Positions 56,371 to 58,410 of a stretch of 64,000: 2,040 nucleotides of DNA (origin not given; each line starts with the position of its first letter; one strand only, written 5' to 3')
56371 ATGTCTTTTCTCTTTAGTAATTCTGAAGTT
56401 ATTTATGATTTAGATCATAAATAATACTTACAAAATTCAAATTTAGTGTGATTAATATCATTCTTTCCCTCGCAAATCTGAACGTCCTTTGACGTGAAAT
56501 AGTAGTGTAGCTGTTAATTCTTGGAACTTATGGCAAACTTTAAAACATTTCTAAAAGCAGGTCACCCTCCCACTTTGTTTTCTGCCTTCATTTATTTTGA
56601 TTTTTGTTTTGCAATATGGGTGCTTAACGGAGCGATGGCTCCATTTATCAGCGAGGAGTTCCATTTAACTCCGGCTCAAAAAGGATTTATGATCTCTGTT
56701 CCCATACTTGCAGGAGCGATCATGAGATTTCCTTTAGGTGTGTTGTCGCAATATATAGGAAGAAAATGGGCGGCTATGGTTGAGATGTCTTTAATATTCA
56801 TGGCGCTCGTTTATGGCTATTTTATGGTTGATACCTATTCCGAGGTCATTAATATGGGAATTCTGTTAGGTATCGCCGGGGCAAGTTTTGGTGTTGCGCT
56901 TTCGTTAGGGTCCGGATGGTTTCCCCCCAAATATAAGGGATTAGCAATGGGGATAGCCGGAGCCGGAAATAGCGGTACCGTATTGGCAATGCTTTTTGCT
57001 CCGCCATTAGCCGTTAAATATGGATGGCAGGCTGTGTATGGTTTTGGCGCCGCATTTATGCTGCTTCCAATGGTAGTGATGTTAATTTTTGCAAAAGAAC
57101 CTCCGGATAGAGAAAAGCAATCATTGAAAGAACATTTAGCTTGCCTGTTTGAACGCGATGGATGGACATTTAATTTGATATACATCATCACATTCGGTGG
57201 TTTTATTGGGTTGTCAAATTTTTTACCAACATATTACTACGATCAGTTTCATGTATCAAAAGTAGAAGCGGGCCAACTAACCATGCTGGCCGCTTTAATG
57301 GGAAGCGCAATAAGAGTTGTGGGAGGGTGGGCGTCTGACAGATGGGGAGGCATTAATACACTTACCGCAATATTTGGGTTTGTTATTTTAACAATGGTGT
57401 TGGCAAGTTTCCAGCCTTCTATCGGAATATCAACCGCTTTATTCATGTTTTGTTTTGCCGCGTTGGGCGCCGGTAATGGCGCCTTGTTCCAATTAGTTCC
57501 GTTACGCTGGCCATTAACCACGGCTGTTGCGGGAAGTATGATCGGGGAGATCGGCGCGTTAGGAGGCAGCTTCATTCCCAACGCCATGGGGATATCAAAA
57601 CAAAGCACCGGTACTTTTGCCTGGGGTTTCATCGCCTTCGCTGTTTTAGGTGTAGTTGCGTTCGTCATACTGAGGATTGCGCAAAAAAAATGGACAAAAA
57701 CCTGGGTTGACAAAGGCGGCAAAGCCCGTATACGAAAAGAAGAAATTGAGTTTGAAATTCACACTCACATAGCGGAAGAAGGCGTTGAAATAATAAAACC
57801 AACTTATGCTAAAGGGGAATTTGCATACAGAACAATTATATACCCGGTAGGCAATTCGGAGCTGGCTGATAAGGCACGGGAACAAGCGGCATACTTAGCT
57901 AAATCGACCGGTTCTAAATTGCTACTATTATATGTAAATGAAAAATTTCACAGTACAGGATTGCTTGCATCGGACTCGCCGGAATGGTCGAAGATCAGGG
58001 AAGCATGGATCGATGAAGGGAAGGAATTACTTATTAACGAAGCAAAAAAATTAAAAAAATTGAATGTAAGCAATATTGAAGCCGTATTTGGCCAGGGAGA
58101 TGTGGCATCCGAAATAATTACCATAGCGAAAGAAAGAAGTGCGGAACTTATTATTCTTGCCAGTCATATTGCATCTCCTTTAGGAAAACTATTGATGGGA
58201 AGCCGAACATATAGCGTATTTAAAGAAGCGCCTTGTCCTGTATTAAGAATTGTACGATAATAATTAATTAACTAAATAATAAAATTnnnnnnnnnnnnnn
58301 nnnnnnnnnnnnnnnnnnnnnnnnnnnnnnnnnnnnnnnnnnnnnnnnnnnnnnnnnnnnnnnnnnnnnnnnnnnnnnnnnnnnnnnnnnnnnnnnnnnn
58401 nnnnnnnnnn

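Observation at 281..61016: Recurrent ATGAT-N4-ATCAT palindrome marks a putative Crp/Fnr-family anaerobic regulon spanning nitrate respiration and the aromatic-CoA cluster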

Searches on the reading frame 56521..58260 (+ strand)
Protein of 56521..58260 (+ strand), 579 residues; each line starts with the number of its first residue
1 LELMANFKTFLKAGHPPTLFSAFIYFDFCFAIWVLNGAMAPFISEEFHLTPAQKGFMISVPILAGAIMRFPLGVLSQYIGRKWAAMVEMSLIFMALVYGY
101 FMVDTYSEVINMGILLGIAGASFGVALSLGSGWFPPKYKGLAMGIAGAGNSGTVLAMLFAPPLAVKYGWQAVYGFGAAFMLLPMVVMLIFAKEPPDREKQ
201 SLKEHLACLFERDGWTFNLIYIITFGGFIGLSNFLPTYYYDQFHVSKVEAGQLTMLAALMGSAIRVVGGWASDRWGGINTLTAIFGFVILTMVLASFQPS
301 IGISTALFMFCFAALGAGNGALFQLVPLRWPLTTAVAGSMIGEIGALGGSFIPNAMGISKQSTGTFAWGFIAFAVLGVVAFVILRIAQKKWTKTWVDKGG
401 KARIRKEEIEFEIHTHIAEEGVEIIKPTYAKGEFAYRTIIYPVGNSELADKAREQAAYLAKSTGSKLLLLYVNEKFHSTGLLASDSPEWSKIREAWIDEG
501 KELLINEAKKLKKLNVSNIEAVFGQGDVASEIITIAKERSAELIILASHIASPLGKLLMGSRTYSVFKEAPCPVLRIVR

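Call 9: search_protein_families(library=pfam, proteins=[window:56521-58260:+])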
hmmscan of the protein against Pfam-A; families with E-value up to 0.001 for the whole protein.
window:56521-58260:+ (579 aa): 2 families
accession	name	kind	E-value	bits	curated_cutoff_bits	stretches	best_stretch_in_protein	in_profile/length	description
PF07690.21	MFS_1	-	1.3e-38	133.2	33.4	1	22-342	2-336/347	Major Facilitator Superfamily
PF00582.32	Usp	-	2.2e-22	80.6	24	1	436-575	2-138/141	Universal stress protein family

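Call 52: search_protein_families(library=ncbifam, proteins=[window:56530-58260:+], max_evalue=0.00001)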
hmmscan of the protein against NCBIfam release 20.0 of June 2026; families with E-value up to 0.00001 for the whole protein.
window:56530-58260:+ (576 aa): 7 families
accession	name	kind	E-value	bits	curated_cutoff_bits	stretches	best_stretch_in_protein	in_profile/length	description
TIGR00886.1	2A0108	subfamily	2.8e-66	224.1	311.7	1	15-346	2-368/368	NarK family nitrate/nitrite MFS transporter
NF011608.0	PRK15034.1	subfamily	9.7e-18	64.4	836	1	25-324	45-371/462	nitrate/nitrite transporter NarU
TIGR00893.1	2A0114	subfamily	1.3e-15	57.2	395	1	32-379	12-394/399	D-galactonate transporter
NF049980.1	SfMCT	equivalog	5.6e-12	45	320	1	40-373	28-378/378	L-lactate MFS transporter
TIGR00895.1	2A0115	subfamily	6.3e-12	45.1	418.55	1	33-191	36-195/398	aromatic acid/H+ symport family MFS transporter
TIGR00881.1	2A0104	subfamily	9.8e-09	34.7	407.75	1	35-201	16-184/379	phosphoglycerate transporter protein PgtP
TIGR00890.1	2A0111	subfamily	1.9e-08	33.7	374.85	1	19-324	8-317/377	oxalate/formate antiport family MFS transporter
